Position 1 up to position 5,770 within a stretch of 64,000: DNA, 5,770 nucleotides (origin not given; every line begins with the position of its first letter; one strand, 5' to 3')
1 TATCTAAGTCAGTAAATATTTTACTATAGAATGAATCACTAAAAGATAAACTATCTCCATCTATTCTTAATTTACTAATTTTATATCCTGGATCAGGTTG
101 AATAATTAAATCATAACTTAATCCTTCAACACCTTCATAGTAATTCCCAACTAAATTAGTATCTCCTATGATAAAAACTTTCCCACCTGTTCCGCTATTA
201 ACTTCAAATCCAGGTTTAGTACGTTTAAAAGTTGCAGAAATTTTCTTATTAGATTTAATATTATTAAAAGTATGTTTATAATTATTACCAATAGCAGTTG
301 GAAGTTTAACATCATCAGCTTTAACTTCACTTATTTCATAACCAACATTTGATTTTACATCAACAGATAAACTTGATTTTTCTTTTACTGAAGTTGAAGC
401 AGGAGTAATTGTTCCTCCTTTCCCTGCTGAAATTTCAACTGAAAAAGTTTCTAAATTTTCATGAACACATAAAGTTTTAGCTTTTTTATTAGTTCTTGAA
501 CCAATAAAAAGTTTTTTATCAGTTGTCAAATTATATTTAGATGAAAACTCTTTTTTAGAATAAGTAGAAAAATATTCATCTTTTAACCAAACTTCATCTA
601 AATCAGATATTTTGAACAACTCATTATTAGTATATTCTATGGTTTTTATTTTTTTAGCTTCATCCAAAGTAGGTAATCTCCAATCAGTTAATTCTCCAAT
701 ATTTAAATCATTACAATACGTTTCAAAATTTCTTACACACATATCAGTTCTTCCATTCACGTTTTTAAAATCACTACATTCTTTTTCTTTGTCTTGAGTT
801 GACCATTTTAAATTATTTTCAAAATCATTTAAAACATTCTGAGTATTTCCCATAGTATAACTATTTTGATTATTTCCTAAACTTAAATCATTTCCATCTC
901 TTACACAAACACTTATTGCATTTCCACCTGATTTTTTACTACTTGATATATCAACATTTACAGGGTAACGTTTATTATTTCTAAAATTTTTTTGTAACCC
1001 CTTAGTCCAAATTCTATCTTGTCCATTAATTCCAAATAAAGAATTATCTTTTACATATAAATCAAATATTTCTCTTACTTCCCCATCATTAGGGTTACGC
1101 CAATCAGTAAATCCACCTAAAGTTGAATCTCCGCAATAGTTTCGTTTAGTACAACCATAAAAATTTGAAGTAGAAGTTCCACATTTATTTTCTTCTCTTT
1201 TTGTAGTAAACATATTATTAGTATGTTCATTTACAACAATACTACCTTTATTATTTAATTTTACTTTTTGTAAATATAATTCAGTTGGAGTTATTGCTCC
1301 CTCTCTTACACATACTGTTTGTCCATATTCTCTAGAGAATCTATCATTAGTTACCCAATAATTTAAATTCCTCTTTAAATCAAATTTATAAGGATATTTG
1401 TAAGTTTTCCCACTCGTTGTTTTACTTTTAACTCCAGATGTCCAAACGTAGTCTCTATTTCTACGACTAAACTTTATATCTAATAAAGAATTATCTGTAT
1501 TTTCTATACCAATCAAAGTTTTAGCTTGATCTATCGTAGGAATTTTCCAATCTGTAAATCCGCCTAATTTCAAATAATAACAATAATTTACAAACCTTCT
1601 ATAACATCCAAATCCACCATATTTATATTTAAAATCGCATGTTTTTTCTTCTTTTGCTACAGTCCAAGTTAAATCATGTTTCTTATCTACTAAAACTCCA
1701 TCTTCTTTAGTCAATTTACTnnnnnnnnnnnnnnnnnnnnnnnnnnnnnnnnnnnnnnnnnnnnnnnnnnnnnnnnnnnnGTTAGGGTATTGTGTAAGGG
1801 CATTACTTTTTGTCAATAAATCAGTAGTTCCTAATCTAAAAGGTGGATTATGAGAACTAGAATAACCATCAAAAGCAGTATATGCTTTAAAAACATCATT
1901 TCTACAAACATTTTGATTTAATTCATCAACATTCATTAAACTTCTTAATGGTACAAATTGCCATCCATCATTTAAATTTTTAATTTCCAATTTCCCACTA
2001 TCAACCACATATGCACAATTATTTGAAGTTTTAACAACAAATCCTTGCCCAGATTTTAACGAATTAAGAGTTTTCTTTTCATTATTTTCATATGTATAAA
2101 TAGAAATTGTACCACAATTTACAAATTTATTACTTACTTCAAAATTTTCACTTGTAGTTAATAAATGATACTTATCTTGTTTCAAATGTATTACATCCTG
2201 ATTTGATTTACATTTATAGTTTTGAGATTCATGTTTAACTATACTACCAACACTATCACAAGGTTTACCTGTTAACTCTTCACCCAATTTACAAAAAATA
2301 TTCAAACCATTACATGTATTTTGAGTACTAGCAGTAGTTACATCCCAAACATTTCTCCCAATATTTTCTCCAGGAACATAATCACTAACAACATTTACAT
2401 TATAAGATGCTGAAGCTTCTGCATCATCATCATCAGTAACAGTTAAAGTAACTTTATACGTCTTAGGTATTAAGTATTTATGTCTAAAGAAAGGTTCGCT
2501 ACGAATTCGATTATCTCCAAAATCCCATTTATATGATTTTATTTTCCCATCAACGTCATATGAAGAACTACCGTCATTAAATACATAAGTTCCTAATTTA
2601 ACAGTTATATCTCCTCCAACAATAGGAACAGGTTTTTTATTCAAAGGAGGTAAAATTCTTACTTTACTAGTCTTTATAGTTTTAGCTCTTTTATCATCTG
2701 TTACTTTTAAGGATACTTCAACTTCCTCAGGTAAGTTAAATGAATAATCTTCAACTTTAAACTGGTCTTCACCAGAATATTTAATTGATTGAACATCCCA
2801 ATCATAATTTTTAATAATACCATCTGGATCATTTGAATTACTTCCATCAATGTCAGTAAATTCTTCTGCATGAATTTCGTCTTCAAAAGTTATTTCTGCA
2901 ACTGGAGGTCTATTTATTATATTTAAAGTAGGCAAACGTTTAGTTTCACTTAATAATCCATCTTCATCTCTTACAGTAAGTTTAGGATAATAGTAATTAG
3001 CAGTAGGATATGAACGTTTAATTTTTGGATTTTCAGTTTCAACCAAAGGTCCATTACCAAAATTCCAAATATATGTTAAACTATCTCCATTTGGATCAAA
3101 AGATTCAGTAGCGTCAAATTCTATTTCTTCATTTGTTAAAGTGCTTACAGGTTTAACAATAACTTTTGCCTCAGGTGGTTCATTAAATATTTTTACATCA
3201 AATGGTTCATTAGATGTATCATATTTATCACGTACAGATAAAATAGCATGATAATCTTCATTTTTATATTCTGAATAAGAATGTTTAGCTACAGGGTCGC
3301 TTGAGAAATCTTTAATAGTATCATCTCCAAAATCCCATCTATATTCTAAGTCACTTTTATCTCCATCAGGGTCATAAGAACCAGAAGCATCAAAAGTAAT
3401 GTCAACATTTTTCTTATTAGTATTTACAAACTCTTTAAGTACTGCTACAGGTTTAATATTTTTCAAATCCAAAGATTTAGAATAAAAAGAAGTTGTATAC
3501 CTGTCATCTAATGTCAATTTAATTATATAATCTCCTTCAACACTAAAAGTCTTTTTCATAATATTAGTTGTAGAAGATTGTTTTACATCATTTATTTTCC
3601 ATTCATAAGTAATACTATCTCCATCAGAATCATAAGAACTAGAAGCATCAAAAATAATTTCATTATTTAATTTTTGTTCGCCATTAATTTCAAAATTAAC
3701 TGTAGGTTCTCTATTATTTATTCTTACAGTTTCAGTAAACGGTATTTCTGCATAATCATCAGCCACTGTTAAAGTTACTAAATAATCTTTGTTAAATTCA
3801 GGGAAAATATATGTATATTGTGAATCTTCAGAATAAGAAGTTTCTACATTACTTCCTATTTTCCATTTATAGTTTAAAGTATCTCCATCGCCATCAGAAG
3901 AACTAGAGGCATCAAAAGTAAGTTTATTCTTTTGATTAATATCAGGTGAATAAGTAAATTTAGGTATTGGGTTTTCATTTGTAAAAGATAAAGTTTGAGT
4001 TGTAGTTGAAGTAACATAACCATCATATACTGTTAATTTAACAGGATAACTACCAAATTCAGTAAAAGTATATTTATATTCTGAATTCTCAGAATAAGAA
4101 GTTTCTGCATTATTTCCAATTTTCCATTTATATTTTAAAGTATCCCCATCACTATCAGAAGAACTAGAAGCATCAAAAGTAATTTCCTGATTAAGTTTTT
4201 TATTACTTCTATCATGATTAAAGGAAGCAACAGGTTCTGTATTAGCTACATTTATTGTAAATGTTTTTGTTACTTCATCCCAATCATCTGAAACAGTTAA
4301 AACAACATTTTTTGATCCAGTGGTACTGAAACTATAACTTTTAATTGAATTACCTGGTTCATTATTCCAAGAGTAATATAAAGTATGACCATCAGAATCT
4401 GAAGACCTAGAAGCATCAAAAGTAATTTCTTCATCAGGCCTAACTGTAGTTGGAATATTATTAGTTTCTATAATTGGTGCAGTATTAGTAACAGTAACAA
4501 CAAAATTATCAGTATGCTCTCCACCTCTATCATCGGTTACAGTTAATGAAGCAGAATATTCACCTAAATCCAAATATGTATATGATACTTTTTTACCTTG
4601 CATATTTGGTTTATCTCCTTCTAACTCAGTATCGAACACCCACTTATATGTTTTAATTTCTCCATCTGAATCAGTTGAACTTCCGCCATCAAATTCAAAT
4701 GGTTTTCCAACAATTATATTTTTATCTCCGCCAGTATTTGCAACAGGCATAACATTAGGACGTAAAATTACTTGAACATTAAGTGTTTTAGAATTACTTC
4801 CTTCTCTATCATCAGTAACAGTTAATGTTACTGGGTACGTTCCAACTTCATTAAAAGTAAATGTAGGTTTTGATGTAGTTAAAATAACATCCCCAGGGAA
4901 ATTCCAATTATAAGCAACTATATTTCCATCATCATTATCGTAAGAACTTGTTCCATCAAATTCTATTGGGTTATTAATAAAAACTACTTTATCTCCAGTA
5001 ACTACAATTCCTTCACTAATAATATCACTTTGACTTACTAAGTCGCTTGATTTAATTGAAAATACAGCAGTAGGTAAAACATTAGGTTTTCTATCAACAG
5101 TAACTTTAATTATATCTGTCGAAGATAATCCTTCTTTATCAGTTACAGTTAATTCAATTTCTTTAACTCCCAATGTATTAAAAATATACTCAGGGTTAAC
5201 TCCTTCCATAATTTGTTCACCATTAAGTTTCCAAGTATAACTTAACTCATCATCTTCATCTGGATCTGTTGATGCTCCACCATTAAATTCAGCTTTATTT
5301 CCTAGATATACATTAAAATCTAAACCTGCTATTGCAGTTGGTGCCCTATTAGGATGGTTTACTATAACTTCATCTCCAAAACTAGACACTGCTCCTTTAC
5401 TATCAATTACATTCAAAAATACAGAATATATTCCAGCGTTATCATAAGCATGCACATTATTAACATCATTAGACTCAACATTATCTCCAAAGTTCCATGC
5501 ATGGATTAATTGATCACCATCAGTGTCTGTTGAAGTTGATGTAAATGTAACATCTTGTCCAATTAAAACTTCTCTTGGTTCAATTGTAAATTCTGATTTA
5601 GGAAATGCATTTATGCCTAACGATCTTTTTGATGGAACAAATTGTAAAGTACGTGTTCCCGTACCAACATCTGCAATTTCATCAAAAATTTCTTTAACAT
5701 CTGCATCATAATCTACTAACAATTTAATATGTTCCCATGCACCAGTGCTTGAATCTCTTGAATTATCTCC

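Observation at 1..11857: Giant (over 3,950 aa, partial) secreted multidomain surface protein missing from the ORF track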

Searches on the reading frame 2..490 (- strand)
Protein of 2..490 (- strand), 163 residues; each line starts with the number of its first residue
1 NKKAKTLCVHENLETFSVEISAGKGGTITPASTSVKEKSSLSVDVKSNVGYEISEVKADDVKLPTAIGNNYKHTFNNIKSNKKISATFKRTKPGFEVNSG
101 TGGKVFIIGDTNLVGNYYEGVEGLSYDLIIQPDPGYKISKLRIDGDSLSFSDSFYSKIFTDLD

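Call 7: search_protein_families(library=pfam, proteins=[window:2-490:-], max_evalue=1)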
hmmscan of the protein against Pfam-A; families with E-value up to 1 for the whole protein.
window:2-490:- (163 aa): 4 families
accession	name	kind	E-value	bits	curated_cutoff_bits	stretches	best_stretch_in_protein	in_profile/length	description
PF18998.6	Flg_new_2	-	9e-08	32.4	23.6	1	17-91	2-72/73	Divergent InlB B-repeat domain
PF08622.16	Svf1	-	0.02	15.4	25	1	49-102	60-113/163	Svf1-like N-terminal lipocalin domain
PF24933.1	DUF7751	-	0.12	13.2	27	1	108-150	11-55/61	Domain of unknown function (DUF7751)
PF11220.13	DUF3015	-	0.13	12.6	25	1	2-40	59-97/142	Protein of unknown function (DUF3015)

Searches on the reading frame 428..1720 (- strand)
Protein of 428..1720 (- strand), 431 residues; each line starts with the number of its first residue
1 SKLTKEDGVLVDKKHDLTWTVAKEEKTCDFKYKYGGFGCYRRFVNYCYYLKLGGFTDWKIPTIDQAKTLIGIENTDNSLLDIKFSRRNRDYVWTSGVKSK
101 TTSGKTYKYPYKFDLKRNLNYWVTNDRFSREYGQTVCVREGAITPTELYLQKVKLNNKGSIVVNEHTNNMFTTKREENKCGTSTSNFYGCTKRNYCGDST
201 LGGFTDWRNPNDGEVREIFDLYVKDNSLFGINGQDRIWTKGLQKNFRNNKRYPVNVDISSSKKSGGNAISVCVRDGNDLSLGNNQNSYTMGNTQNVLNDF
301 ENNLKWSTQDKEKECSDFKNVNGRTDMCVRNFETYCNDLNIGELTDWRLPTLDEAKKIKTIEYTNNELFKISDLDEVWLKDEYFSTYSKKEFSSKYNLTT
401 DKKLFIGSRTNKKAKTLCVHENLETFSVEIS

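Call 7: search_protein_families(library=pfam, proteins=[window:428-1720:-], max_evalue=1)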
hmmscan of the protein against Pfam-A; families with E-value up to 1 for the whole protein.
window:428-1720:- (431 aa): 1 family
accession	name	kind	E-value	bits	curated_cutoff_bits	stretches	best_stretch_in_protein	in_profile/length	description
PF07603.17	Lcl_C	-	1e-22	81.1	34.9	3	9-103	2-90/117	Lcl C-terminal domain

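Call 86: search_solved_structures(query=window:428-1720:-, max_evalue=0.01)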
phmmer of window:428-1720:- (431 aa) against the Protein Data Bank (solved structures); distinct sequences matched with E-value up to 0.01: 0.

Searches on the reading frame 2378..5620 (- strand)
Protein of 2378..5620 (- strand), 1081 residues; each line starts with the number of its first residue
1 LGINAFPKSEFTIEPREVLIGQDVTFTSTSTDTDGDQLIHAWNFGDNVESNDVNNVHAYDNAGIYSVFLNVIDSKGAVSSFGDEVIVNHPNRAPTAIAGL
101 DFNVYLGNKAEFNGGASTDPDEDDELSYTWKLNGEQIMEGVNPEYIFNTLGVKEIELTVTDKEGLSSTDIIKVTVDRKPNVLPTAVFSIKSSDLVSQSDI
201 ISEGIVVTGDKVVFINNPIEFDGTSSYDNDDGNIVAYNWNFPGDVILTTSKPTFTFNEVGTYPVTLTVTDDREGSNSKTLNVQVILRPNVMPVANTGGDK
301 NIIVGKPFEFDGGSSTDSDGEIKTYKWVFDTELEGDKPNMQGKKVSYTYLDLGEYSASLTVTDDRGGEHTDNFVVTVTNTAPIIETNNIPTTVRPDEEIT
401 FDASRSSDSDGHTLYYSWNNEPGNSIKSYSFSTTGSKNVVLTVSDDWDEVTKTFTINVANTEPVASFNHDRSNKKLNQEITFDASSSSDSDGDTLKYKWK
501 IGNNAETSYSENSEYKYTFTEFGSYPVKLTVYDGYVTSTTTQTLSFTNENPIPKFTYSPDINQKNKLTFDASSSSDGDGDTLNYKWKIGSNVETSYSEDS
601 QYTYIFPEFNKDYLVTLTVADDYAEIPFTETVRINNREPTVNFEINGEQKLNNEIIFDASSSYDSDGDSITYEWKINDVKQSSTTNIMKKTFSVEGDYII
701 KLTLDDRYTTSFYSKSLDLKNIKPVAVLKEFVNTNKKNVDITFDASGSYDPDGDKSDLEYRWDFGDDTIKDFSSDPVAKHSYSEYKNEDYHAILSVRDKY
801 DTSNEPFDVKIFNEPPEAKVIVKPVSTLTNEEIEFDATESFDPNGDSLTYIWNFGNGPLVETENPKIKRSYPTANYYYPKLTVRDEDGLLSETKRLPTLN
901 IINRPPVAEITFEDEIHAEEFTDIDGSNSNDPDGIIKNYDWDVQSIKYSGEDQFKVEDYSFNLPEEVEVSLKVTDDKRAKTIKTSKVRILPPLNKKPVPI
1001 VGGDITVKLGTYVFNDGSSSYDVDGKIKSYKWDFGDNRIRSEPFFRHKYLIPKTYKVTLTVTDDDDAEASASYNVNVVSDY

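Call 87: search_solved_structures(query=window:2378-5620:-, max_evalue=1e-10)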
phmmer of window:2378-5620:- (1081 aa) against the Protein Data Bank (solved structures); distinct sequences matched with E-value up to 1e-10: 1.
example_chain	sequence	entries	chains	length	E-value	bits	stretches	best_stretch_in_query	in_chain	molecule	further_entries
4aqo_A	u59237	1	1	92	2.3e-11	45.5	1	994-1077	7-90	COLLAGENASE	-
